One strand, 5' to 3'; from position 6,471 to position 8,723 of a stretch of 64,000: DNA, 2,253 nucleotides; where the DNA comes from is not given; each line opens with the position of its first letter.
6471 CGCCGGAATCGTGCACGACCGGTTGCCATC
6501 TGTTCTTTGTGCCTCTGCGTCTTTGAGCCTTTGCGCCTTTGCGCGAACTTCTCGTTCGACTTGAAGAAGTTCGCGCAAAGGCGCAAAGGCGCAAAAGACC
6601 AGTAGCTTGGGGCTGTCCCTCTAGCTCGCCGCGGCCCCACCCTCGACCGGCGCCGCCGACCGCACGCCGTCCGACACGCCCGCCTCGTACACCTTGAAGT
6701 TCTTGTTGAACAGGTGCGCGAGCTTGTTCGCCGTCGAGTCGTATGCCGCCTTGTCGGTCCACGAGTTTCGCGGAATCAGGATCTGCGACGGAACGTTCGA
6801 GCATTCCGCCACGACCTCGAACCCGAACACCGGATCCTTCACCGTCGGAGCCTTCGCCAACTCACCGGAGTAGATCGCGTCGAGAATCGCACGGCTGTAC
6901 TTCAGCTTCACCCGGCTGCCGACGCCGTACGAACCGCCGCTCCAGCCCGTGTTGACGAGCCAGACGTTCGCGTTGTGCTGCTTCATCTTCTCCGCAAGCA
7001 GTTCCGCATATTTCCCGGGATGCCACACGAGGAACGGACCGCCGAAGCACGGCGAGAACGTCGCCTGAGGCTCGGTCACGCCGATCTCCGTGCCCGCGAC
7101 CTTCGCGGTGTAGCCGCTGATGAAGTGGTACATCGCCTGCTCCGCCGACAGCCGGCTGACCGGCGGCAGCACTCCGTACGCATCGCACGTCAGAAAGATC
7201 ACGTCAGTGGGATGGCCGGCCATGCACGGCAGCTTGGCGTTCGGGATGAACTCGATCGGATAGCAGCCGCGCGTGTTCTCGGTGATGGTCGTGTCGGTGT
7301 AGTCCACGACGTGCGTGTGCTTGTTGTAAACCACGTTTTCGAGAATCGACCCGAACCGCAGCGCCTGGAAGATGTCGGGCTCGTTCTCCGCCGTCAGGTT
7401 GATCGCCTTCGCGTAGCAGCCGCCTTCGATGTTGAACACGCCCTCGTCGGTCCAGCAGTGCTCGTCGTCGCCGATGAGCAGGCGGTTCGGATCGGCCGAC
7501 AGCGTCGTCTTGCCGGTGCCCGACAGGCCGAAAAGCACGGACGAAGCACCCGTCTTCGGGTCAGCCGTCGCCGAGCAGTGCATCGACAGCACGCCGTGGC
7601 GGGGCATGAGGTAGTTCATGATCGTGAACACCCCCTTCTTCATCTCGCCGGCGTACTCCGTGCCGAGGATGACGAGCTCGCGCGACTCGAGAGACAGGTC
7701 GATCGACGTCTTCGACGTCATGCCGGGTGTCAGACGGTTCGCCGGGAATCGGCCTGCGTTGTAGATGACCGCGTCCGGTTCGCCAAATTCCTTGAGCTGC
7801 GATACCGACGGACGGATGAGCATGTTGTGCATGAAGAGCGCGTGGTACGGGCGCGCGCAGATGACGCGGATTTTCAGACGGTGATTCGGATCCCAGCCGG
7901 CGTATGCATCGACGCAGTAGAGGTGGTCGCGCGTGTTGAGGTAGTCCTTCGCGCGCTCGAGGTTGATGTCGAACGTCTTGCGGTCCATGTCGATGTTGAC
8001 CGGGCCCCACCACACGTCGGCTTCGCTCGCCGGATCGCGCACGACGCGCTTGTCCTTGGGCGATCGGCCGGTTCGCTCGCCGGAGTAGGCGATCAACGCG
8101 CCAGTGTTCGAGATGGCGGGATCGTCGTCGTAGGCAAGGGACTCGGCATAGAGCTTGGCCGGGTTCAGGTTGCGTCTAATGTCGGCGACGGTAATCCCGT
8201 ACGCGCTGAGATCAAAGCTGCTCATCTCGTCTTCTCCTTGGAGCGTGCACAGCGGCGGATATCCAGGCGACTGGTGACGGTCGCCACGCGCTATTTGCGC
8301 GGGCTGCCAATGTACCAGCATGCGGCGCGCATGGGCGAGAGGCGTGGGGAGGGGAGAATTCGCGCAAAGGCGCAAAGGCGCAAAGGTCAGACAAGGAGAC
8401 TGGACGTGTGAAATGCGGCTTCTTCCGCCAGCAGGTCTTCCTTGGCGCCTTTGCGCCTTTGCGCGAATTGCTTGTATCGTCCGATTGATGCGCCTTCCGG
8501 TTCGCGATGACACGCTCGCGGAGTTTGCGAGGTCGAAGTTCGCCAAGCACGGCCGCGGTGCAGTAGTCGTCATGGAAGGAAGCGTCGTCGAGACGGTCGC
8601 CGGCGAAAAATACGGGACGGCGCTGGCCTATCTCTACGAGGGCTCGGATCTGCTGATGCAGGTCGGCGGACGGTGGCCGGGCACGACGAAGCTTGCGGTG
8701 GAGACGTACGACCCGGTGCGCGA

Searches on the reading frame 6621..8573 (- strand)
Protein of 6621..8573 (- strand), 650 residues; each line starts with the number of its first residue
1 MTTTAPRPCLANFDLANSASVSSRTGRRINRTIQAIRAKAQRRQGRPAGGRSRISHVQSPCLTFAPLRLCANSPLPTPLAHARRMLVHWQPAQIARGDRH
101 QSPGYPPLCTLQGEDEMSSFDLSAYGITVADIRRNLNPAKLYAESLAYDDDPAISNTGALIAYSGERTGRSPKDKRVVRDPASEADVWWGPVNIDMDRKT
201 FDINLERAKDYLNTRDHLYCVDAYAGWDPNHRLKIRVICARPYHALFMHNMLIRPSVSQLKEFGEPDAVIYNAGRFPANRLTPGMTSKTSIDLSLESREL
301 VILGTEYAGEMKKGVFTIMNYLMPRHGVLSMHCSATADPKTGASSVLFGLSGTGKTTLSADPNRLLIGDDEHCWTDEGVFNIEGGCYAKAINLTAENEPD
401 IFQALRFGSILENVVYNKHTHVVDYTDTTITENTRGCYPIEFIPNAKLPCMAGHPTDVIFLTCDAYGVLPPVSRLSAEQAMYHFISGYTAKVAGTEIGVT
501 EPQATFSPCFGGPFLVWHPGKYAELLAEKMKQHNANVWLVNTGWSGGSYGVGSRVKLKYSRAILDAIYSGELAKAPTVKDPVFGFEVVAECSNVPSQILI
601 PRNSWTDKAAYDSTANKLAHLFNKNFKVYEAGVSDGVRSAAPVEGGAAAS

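Call 71: search_protein_families(library=pfam, proteins=[window:6621-8573:-], max_evalue=0.0001)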
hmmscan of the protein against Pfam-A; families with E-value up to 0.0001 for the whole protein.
window:6621-8573:- (650 aa): 1 family
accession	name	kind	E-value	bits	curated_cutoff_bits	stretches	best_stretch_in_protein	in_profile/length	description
PF01293.25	PEPCK_ATP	-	6.1e-215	714.7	26.5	1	132-596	3-464/465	Phosphoenolpyruvate carboxykinase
